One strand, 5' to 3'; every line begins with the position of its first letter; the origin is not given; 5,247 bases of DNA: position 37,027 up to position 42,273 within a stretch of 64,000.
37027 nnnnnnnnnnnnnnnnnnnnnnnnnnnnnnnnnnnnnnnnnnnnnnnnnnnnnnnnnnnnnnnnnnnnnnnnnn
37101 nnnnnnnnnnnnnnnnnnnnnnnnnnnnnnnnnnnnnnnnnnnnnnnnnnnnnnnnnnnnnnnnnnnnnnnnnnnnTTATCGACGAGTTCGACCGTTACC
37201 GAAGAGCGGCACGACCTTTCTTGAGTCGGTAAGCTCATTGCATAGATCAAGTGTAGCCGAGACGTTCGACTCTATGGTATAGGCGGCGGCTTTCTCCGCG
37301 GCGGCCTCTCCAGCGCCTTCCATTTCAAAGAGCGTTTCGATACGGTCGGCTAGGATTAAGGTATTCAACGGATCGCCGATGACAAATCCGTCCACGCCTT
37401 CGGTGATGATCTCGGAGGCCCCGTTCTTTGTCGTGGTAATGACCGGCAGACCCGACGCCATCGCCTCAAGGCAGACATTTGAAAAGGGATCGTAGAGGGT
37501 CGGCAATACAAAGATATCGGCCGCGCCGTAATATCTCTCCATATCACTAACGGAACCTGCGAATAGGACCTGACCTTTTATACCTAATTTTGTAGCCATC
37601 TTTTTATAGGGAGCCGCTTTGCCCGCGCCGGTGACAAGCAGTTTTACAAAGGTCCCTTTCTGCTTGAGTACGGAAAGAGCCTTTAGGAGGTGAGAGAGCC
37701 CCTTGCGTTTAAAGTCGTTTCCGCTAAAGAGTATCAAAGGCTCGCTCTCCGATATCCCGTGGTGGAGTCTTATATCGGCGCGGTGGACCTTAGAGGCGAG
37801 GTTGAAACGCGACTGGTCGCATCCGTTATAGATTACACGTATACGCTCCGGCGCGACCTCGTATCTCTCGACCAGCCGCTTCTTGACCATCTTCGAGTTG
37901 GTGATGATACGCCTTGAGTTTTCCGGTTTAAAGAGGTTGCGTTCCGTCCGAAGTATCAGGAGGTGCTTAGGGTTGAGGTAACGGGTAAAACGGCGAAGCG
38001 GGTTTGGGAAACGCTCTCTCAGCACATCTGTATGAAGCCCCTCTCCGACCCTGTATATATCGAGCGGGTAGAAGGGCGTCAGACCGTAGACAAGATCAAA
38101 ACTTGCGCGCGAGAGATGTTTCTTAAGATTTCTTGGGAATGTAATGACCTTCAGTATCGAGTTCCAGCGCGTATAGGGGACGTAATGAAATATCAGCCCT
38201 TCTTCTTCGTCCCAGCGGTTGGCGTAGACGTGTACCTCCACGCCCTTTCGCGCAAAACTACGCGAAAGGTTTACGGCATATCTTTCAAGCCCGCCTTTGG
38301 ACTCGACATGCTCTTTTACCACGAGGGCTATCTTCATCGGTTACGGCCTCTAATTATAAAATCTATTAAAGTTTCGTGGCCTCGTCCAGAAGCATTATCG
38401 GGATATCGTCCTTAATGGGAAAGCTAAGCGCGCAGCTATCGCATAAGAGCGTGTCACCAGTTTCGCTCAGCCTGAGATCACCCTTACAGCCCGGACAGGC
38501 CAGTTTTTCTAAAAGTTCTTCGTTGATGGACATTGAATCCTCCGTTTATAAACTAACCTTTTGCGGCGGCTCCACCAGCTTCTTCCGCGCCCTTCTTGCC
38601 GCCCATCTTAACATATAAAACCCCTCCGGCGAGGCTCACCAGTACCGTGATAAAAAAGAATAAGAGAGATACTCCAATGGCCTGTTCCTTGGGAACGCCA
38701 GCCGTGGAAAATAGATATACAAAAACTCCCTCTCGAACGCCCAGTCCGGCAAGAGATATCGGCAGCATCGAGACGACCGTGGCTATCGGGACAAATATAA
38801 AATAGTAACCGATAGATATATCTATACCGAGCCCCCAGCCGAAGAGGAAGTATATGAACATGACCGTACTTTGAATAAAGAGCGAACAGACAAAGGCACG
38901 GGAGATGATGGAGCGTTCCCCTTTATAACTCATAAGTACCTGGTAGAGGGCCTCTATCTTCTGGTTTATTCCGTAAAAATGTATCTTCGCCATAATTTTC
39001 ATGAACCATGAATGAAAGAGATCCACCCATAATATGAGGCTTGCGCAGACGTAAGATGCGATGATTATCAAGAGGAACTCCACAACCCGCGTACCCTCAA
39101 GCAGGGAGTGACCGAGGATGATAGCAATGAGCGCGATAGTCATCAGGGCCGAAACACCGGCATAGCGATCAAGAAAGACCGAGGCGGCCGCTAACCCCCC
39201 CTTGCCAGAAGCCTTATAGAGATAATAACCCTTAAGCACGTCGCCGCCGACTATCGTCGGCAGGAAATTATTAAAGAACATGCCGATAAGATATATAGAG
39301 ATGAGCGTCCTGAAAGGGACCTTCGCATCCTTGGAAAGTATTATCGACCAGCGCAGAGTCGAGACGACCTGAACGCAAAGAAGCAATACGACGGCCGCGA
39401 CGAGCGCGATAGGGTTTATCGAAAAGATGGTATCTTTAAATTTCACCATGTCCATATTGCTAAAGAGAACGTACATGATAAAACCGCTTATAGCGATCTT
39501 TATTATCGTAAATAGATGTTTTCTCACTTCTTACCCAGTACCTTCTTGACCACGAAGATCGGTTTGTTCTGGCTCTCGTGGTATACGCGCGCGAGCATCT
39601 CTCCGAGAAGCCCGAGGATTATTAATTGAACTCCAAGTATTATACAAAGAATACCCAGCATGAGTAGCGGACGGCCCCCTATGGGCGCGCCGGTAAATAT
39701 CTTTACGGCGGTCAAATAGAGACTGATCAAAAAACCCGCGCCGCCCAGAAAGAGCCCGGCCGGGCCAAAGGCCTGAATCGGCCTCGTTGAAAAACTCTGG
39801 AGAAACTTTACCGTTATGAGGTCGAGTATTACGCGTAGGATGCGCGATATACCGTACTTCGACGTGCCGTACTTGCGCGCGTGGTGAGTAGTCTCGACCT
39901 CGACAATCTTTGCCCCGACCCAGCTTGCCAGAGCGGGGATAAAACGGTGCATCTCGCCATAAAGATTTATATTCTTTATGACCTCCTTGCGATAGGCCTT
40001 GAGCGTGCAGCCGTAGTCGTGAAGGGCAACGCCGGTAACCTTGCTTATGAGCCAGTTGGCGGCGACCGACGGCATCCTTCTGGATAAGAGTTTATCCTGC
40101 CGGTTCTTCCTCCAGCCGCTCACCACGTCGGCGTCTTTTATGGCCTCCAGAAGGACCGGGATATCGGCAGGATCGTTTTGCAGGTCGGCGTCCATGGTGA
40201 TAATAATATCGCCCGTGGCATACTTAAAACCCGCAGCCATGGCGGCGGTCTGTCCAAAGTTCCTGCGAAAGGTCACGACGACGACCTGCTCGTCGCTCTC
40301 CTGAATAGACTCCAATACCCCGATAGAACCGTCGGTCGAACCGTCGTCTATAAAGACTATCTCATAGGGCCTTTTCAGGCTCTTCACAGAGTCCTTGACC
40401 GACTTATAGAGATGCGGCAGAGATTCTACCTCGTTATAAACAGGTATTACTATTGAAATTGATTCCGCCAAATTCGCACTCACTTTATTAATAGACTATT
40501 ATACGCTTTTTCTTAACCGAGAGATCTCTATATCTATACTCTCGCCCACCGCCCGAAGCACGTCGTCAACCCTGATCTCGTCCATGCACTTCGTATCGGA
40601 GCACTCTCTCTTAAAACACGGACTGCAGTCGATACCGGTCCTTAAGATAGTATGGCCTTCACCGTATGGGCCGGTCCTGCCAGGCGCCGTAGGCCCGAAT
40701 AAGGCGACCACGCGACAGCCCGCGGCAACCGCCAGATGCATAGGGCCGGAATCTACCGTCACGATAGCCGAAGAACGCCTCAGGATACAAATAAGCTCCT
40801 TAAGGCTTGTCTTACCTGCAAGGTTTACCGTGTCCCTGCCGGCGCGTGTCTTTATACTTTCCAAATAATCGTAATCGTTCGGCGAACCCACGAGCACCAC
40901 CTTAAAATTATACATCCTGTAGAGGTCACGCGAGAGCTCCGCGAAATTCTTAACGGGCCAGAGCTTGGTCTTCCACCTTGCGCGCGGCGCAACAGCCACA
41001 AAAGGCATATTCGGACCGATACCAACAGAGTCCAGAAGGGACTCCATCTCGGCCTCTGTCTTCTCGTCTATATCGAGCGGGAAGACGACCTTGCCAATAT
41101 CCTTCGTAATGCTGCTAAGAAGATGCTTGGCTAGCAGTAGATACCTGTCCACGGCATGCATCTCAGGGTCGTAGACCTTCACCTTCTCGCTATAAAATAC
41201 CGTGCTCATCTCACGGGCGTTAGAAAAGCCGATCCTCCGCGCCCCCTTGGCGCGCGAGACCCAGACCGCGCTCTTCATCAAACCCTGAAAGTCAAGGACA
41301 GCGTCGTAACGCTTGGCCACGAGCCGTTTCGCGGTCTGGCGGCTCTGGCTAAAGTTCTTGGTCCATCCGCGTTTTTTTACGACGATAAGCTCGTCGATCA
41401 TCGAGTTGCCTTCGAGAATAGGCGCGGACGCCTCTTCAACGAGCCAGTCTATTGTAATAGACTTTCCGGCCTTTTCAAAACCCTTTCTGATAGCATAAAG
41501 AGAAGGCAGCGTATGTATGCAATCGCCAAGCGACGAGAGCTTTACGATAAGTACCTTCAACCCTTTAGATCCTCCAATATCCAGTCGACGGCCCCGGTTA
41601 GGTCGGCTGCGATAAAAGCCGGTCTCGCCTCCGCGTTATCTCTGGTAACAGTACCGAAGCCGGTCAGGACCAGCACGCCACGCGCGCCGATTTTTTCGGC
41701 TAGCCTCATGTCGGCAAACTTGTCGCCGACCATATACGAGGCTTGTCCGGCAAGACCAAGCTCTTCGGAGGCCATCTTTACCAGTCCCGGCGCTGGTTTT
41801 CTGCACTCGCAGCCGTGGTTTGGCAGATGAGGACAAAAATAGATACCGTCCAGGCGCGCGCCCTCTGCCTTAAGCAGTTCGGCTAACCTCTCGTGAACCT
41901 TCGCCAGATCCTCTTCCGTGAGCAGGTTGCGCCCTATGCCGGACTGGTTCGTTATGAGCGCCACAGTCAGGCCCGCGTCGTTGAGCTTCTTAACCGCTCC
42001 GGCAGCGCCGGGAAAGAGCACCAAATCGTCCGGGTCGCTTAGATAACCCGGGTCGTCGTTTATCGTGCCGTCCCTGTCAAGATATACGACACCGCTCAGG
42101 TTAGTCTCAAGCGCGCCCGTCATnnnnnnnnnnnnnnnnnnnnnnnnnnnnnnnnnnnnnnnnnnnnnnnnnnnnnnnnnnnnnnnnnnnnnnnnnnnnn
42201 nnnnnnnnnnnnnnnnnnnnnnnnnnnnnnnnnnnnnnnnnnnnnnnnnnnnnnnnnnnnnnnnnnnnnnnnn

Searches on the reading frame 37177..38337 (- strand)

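Call 24: search_protein_families(library=pfam, proteins=[window:37177-38337:-], max_evalue=0.00001)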
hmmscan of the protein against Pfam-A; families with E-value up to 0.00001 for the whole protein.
window:37177-38337:- (386 aa): 5 families
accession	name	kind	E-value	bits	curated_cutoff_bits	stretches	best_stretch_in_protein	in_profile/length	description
PF00534.26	Glycos_transf_1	-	1.7e-34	119.3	26.4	1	189-350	5-169/172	Glycosyl transferases group 1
PF13692.12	Glyco_trans_1_4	-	4.7e-31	108.4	27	1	200-337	2-140/142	Glycosyl transferases group 1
PF13439.12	Glyco_transf_4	-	2.5e-24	86.7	28.5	1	15-177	2-170/170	Glycosyltransferase Family 4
PF13579.12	Glyco_trans_4_4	-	2.5e-08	34.9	29.7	1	15-172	1-158/158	Glycosyl transferase 4-like domain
PF20706.3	GT4-conflict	-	2.5e-08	33.8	26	1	201-318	199-327/385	Family 4 Glycosyltransferase in conflict systems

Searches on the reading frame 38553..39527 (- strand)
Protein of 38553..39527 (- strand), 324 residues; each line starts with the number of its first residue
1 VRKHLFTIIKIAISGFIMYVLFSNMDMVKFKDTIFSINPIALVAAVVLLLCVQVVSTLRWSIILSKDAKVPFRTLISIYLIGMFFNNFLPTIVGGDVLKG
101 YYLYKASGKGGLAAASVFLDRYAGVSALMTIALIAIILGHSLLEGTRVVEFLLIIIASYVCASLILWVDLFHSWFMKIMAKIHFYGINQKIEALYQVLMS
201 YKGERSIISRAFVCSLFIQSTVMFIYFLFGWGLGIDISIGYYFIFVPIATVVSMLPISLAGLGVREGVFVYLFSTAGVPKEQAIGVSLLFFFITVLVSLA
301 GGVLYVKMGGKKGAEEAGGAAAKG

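Call 26: search_protein_families(library=pfam, proteins=[window:38553-39527:-], max_evalue=0.00001)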
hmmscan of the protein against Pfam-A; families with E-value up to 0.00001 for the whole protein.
window:38553-39527:- (324 aa): 1 family
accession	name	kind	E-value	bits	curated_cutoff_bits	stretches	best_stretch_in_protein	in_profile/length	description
PF03706.18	LPG_synthase_TM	-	1.8e-43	149.6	33.4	1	8-301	2-302/302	Lysylphosphatidylglycerol synthase TM region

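Call 33: search_protein_families(library=ncbifam, proteins=[window:38553-39527:-], max_evalue=0.00001)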
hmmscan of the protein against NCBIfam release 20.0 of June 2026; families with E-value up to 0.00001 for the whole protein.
window:38553-39527:- (324 aa): 3 families
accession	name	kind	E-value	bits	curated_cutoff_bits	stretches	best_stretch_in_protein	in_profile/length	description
TIGR00374.1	TIGR00374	subfamily_domain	2e-25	89.9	43.2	1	11-306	1-310/323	flippase-like domain-containing protein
TIGR03476.1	HpnL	subfamily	6.5e-09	35.5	195.65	1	21-289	19-298/318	putative membrane protein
NF033480.1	bifunc_MprF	equivalog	3.2e-06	25.7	600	0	3-304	5-292/841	bifunctional lysylphosphatidylglycerol flippase/synthetase MprF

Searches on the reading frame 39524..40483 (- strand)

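Call 26: search_protein_families(library=pfam, proteins=[window:39524-40483:-], max_evalue=0.00001)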
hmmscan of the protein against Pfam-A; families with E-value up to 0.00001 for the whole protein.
window:39524-40483:- (319 aa): 2 families
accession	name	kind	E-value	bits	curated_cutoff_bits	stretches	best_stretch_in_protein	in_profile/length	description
PF00535.33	Glycos_transf_2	-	3.1e-35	122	23.3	1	10-171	1-166/168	Glycosyl transferase family 2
PF10111.15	Glyco_tranf_2_2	-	2e-08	34.5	27.3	1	10-101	1-92/276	Glycosyltransferase like family 2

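Call 33: search_protein_families(library=ncbifam, proteins=[window:39524-40483:-], max_evalue=0.00001)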
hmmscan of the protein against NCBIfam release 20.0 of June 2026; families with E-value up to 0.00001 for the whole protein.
window:39524-40483:- (319 aa): 17 families
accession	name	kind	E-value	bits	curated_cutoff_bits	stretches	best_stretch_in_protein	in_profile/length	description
NF007986.1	PRK10714.1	equivalog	2.8e-76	256.6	529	1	7-318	6-314/316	undecaprenyl-phosphate 4-deoxy-4-formamido-L-arabinose transferase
NF047588.1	GlcsyltransPgfSStrep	equivalog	2.2e-49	168.4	500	1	9-314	3-304/308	glycosyltransferase PgfS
TIGR04182.1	glyco_TIGR04182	equivalog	2.2e-18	66.7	325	1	9-304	2-289/293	S-layer glycoprotein N-glycosyltransferase AglJ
TIGR03937.1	PgaC_IcaA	equivalog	1.6e-15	57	422.3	1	6-118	44-153/407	poly-beta-1,6-N-acetyl-D-glucosamine synthase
NF007482.0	PRK10073.1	equivalog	1.9e-13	50.2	423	1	5-115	4-110/334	glycosyltransferase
NF041875.1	EPS_EpsD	equivalog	6.7e-13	48.7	370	1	9-106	1-95/325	exopolysaccharide biosynthesis glycosyltransferase EpsD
TIGR04283.1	glyco_like_mftF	equivalog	1.9e-12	47.2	182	1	9-205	1-189/221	TIGR04283 family arsenosugar biosynthesis glycosyltransferase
TIGR03965.1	mycofact_glyco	equivalog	2.7e-11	43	280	1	6-121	73-185/467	mycofactocin biosynthesis glycosyltransferase MftF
NF058614.1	PPMAGASynPpgS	equivalog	5.8e-11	42.2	370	1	10-175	3-168/226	polyprenyl-phospho-N-acetylgalactosaminyl synthase PpgS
NF047683.1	TeichurnBiosyTuaG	equivalog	1.5e-10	41.2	400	1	6-105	5-101/252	teichuronic acid biosynthesis protein TuaG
NF041391.1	DPhHxTase_Halo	equivalog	2.1e-09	36.7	375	1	16-173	4-154/213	dolichyl-phosphate hexose transferase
TIGR03111.1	glyc2_xrt_Gpos1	hypoth_equivalog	4.7e-09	35.6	363.95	1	8-105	50-146/439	TIGR03111 family XrtG-associated glycosyltransferase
NF010496.0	PRK13915.1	equivalog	5.3e-09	35.6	262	1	5-111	29-138/307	glucosyl-3-phosphoglycerate synthase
TIGR04242.1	nodulat_NodC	equivalog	2.5e-07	30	550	1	4-122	45-163/395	chitooligosaccharide synthase NodC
NF038302.1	EPS_HpsE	equivalog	9.5e-07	28.1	300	1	9-101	3-97/307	hormogonium polysaccharide biosynthesis glycosyltransferase HpsE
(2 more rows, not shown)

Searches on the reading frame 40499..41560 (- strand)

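Call 26: search_protein_families(library=pfam, proteins=[window:40499-41560:-], max_evalue=0.00001)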
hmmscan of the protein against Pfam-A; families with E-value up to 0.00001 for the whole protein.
window:40499-41560:- (353 aa): 1 family
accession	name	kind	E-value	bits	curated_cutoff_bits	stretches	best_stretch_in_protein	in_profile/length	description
PF01075.23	Glyco_transf_9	-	8.6e-53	179.6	22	1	75-324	3-245/247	Glycosyltransferase family 9 (heptosyltransferase)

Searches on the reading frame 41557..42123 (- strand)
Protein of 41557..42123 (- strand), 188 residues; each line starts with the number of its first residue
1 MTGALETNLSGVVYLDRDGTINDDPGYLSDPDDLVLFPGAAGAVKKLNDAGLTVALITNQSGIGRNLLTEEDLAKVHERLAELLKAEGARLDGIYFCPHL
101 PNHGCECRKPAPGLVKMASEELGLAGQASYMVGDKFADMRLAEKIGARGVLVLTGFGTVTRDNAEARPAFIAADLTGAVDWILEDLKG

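Call 26: search_protein_families(library=pfam, proteins=[window:41557-42123:-], max_evalue=0.00001)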
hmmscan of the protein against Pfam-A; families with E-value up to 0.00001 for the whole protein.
window:41557-42123:- (188 aa): 3 families
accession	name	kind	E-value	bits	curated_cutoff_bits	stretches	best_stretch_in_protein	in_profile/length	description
PF13242.12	Hydrolase_like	-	4.2e-16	59.1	22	1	107-177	2-74/75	HAD-hyrolase-like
PF00702.32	Hydrolase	-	1.7e-08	35.5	26.4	1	26-146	89-191/191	haloacid dehalogenase-like hydrolase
PF13419.12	HAD_2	-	2e-07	31.7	23.8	0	105-151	131-177/178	Haloacid dehalogenase-like hydrolase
